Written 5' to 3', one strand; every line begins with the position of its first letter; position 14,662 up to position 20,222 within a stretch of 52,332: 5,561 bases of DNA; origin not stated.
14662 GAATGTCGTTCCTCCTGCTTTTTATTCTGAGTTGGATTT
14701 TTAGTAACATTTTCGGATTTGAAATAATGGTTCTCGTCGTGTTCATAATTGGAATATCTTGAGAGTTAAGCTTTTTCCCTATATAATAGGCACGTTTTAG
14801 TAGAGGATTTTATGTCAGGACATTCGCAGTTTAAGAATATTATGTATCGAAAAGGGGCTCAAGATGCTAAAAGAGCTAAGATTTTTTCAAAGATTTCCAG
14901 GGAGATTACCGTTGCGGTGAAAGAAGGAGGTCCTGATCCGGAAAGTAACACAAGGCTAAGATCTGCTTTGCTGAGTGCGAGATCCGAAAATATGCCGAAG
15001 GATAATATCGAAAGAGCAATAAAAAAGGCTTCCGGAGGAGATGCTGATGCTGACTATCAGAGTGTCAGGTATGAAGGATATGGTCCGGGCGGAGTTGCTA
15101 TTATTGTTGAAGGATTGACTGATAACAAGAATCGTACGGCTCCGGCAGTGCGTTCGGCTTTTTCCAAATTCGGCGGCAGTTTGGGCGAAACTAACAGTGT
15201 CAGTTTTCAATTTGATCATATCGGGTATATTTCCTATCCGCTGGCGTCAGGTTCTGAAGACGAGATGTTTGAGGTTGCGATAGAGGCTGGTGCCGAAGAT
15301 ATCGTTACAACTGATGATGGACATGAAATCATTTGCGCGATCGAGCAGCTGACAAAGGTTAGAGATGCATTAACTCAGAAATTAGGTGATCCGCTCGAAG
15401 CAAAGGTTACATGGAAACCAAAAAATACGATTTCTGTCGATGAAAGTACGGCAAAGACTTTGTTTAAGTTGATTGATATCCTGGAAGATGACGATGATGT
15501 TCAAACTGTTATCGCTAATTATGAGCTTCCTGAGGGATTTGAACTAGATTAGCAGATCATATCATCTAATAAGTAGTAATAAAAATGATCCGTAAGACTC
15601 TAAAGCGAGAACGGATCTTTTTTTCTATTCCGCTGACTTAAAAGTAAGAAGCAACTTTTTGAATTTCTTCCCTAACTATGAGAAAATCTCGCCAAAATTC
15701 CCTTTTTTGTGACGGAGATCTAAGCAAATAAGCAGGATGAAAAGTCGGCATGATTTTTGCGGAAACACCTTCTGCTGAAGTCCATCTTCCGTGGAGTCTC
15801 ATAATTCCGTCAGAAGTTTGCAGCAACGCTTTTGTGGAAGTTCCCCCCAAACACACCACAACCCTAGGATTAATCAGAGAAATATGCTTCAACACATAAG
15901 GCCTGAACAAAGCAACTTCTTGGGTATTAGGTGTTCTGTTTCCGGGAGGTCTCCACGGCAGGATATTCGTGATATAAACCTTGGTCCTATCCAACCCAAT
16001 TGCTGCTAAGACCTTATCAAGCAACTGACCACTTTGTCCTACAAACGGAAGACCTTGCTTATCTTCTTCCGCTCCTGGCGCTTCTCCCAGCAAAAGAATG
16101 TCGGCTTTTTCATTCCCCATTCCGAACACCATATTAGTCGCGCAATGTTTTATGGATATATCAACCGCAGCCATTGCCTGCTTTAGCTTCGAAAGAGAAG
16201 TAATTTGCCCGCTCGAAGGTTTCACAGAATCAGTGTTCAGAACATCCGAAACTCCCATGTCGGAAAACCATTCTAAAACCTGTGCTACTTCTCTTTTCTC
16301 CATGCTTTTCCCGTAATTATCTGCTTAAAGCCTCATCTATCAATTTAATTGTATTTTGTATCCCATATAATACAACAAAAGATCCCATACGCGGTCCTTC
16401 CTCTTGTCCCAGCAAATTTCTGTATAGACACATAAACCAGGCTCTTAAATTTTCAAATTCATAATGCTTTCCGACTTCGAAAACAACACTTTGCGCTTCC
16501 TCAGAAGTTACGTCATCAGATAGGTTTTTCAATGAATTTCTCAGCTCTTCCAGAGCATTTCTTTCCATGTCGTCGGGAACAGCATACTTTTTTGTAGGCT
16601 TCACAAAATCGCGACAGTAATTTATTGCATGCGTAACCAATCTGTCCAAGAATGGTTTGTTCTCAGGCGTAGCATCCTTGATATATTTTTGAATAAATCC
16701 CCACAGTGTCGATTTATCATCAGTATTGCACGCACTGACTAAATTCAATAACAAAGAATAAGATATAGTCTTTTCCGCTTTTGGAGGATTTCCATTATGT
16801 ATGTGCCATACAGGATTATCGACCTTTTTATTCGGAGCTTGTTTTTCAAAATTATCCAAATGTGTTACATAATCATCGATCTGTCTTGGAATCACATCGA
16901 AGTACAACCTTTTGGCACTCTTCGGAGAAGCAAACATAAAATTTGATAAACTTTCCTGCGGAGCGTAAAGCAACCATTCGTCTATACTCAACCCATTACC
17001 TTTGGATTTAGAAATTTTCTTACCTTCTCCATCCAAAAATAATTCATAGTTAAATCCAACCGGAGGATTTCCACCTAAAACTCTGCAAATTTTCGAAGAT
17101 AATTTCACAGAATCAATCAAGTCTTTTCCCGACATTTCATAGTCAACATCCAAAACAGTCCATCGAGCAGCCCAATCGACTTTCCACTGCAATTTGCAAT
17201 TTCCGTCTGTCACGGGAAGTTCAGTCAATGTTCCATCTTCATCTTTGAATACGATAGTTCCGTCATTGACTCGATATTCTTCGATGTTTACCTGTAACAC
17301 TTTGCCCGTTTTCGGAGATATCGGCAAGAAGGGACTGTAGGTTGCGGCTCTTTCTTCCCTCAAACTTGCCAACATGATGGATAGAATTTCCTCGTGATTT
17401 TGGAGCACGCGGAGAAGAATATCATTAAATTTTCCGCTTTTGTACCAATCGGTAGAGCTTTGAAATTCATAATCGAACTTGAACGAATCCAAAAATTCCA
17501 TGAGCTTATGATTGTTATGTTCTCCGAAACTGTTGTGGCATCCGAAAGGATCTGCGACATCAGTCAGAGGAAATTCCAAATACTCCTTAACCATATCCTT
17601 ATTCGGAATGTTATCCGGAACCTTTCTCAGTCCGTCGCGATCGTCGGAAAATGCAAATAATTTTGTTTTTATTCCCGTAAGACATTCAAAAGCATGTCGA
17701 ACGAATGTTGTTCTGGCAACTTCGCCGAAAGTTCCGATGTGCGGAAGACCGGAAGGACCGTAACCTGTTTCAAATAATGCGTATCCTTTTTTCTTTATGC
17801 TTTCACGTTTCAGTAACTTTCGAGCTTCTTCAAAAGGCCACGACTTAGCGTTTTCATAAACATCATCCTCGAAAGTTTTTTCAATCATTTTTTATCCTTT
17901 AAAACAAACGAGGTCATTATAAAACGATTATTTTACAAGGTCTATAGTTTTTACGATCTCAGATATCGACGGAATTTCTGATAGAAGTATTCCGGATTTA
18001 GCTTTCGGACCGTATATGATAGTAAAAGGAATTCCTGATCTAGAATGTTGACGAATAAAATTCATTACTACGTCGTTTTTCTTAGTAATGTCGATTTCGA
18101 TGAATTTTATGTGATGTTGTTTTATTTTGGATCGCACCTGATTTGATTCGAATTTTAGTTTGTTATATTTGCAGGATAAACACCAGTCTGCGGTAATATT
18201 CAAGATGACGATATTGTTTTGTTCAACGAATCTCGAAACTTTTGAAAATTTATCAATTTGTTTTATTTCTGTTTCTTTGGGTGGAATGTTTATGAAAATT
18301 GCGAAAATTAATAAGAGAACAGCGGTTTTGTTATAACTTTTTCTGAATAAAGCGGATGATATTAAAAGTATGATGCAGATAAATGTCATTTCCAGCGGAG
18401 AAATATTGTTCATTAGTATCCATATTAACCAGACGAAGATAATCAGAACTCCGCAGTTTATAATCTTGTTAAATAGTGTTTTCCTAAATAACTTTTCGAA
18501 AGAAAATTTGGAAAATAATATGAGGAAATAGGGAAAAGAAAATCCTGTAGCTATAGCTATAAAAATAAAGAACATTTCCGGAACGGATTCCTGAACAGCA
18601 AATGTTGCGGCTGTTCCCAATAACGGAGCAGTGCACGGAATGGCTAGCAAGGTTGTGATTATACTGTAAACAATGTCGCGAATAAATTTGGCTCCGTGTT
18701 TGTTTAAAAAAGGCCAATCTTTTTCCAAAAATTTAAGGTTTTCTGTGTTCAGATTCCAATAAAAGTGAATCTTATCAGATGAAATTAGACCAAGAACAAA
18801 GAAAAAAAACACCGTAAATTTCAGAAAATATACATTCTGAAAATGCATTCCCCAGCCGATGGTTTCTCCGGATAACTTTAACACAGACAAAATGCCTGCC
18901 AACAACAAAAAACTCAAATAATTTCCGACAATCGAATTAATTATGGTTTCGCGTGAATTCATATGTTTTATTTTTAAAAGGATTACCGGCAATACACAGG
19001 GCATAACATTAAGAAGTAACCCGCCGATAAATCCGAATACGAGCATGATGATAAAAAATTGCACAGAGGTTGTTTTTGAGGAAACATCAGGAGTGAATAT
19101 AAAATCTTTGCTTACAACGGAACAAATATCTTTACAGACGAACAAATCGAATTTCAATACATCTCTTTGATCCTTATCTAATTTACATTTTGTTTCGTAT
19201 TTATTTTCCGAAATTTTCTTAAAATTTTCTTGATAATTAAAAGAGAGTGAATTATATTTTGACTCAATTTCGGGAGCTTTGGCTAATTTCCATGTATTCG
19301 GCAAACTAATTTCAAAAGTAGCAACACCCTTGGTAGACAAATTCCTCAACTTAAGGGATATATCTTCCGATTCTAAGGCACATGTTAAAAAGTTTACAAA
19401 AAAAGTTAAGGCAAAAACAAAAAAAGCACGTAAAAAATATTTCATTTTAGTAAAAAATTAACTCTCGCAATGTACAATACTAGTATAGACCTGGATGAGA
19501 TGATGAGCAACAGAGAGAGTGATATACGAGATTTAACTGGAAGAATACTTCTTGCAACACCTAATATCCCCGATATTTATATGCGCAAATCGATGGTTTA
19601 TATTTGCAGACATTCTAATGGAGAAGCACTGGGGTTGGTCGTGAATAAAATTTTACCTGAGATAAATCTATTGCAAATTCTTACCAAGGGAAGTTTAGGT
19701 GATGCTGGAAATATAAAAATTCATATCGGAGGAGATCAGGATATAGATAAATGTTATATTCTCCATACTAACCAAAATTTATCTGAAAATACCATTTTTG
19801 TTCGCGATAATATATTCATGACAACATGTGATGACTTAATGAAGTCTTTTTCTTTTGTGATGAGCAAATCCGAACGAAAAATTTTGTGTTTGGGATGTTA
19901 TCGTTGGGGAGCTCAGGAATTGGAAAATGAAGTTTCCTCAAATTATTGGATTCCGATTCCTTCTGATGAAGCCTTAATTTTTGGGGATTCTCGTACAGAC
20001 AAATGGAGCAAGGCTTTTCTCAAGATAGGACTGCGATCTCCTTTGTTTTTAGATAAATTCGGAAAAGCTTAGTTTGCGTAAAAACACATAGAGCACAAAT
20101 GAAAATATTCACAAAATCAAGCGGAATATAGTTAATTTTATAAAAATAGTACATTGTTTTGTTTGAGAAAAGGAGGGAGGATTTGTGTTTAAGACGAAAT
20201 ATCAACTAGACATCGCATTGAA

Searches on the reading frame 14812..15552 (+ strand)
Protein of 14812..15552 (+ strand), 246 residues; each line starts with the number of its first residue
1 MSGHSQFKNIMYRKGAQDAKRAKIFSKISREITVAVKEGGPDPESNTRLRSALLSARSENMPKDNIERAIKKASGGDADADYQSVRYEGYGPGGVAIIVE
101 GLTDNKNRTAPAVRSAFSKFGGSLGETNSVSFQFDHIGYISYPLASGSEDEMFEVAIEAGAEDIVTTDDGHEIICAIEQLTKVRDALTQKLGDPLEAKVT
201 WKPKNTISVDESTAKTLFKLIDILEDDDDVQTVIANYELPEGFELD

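Call 34: search_protein_families(library=pfam, proteins=[window:14812-15552:+], max_evalue=0.001)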
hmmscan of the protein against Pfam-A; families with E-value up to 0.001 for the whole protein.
window:14812-15552:+ (246 aa): 2 families
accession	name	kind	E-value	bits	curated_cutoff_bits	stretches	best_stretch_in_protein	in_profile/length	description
PF01709.26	Transcrip_reg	-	2.9e-57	193.3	27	1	82-236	1-159/160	TACO1/YebC second and third domain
PF20772.2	TACO1_YebC_N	-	1e-33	116.1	36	1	5-75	1-72/73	TACO1/YebC protein N-terminal domain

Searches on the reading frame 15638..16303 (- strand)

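Call 34: search_protein_families(library=pfam, proteins=[window:15638-16303:-], max_evalue=0.001)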
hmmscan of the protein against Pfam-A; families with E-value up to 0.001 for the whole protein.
window:15638-16303:- (221 aa): 1 family
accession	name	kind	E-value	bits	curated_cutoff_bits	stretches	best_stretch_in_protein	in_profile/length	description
PF03167.25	UDG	-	3.5e-37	128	24.3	1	60-207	1-140/141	Uracil DNA glycosylase superfamily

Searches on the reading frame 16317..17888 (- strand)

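Call 34: search_protein_families(library=pfam, proteins=[window:16317-17888:-], max_evalue=0.001)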
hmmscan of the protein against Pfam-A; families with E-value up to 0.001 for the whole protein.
window:16317-17888:- (523 aa): 1 family
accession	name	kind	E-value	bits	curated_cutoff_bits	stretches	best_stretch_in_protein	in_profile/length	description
PF01921.24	tRNA-synt_1f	-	8.5e-129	430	27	1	15-366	1-359/360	tRNA synthetases class I (K)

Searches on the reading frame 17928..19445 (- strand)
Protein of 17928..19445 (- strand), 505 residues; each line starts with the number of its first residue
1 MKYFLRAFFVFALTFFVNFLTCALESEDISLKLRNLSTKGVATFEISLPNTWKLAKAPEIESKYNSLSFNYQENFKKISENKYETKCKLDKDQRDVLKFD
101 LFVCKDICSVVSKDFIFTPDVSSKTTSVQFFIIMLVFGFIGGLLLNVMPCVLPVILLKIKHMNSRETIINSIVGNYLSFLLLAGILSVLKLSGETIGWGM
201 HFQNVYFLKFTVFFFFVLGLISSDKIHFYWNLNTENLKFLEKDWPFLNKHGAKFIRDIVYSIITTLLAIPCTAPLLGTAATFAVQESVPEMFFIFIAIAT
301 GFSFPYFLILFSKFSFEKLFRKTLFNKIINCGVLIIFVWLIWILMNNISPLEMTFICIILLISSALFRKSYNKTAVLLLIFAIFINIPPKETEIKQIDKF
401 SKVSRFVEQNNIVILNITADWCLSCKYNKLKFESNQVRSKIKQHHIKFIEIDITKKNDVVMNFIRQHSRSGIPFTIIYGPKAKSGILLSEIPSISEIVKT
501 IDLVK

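Call 34: search_protein_families(library=pfam, proteins=[window:17928-19445:-], max_evalue=0.001)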
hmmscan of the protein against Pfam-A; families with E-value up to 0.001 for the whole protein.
window:17928-19445:- (505 aa): 3 families
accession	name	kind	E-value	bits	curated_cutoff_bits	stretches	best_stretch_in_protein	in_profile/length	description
PF13899.12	Thioredoxin_7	-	9.3e-08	32.5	27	1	408-480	15-83/83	Thioredoxin-like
PF00085.26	Thioredoxin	-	3.2e-05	24.3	23.5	1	406-463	13-68/103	Thioredoxin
PF02683.22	DsbD_TM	-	3.4e-05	23.7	27.1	1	134-312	4-184/219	Cytochrome C biogenesis protein transmembrane domain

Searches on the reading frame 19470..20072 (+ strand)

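Call 35: search_protein_families(library=pfam, proteins=[window:19470-20072:+], max_evalue=0.001)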
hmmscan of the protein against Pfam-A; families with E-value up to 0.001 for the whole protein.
window:19470-20072:+ (200 aa): 1 family
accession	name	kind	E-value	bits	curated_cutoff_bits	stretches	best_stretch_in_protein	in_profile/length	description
PF02622.21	DUF179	-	2.6e-26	92.9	27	1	31-187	1-157/157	AlgH-like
